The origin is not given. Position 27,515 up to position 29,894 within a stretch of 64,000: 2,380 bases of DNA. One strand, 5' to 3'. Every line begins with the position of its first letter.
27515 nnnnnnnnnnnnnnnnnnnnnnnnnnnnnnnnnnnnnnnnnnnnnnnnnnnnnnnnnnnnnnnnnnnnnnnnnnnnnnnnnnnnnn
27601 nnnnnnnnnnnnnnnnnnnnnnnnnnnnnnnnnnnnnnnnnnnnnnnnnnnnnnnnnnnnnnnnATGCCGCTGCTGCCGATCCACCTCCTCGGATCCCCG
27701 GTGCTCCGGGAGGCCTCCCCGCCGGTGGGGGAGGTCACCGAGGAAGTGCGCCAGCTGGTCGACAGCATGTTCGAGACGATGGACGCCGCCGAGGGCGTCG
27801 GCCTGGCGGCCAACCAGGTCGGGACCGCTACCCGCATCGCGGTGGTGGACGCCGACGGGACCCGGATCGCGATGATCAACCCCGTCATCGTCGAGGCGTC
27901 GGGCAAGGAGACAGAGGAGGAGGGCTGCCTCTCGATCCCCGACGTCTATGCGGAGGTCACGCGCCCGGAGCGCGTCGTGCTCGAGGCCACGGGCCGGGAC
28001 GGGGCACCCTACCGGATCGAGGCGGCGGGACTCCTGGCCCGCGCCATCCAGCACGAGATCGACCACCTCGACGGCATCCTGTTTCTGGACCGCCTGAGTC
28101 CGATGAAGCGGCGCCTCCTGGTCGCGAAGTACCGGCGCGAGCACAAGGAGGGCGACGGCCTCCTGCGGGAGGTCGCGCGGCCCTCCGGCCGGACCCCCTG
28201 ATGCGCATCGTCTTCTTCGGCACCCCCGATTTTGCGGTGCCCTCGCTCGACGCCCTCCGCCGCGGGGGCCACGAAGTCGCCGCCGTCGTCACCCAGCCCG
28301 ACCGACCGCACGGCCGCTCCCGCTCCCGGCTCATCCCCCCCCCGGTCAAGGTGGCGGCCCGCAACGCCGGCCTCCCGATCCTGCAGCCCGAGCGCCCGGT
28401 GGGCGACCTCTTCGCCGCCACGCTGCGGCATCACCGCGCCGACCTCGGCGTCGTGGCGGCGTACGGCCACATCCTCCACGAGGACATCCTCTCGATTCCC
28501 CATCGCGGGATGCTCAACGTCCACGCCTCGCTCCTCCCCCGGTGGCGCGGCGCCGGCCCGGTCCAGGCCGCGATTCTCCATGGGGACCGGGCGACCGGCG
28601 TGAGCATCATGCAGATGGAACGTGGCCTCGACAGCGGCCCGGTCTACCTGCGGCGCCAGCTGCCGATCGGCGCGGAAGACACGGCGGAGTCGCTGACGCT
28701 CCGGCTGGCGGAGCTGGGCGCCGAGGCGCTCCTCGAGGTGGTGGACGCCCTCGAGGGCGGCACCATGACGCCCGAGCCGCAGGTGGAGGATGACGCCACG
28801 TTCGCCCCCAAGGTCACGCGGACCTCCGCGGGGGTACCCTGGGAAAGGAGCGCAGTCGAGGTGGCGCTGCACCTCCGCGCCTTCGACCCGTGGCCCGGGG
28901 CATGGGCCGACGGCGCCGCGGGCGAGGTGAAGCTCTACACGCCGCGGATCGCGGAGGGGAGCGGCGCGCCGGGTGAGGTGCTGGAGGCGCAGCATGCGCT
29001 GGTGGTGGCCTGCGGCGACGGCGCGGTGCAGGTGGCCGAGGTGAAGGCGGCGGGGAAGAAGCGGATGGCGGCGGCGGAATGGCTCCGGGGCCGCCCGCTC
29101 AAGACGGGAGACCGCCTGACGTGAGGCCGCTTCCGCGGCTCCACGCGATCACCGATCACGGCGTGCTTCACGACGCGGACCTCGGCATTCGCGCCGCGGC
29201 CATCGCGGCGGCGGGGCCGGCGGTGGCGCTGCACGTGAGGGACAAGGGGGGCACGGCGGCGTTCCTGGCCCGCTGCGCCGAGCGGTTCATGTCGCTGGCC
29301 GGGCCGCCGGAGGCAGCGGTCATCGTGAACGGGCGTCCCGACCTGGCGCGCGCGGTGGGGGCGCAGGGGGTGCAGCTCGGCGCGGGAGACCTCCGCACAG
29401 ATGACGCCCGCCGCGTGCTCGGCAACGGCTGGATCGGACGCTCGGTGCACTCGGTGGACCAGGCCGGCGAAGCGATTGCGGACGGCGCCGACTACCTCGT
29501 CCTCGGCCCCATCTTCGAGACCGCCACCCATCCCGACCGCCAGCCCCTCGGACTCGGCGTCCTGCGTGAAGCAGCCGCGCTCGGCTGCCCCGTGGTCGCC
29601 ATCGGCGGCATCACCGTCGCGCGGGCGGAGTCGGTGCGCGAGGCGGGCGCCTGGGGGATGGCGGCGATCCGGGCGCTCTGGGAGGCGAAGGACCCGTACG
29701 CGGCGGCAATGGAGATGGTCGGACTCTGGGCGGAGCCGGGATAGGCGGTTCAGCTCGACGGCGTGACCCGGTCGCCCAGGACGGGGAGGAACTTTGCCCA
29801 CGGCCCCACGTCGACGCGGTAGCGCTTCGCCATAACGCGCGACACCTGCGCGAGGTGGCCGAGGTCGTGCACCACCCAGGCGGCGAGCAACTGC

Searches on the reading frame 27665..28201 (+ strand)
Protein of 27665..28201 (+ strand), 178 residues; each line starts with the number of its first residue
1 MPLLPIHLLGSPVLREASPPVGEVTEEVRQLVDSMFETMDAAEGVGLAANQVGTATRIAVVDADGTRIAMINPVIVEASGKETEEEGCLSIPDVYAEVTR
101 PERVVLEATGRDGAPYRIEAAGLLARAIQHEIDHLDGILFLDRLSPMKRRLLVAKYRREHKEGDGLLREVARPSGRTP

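Call 17: search_protein_families(library=pfam, proteins=[window:27665-28201:+], max_evalue=0.0001)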
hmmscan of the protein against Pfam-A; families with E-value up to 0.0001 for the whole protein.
window:27665-28201:+ (178 aa): 1 family
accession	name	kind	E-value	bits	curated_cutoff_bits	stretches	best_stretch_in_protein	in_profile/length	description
PF01327.26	Pep_deformylase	-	1.4e-47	161.6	22.8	1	5-149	3-155/156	Polypeptide deformylase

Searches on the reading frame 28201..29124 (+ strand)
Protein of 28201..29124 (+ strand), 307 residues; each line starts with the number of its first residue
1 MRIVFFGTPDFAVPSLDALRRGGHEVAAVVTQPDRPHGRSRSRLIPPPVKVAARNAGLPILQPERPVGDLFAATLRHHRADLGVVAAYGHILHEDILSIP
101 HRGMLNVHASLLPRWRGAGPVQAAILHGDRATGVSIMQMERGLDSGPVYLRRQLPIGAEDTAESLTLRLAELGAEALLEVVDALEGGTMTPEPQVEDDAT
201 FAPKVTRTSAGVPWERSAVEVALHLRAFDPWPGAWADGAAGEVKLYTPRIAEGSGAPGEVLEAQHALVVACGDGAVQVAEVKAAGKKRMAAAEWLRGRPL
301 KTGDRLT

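Call 17: search_protein_families(library=pfam, proteins=[window:28201-29124:+], max_evalue=0.0001)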
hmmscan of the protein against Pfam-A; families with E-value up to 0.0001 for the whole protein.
window:28201-29124:+ (307 aa): 2 families
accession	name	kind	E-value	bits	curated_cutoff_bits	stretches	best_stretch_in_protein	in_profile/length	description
PF00551.24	Formyl_trans_N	-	1.5e-43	149.1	26.1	1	1-181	1-181/181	Formyl transferase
PF02911.23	Formyl_trans_C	-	3.6e-20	72.4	21.1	1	206-298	3-99/100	Formyl transferase, C-terminal domain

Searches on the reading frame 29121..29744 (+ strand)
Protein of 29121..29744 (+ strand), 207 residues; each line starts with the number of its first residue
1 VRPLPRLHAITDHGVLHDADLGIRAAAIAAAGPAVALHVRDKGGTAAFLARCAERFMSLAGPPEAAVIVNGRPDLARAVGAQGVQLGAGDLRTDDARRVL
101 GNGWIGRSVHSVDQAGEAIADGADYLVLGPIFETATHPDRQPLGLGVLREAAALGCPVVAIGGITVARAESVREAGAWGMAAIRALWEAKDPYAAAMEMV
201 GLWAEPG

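Call 17: search_protein_families(library=pfam, proteins=[window:29121-29744:+], max_evalue=0.0001)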
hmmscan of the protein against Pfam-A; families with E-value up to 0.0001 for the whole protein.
window:29121-29744:+ (207 aa): 1 family
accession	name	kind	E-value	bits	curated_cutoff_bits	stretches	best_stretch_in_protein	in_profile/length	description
PF02581.23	TMP-TENI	-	5e-43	147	27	1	8-186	2-180/180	Thiamine monophosphate synthase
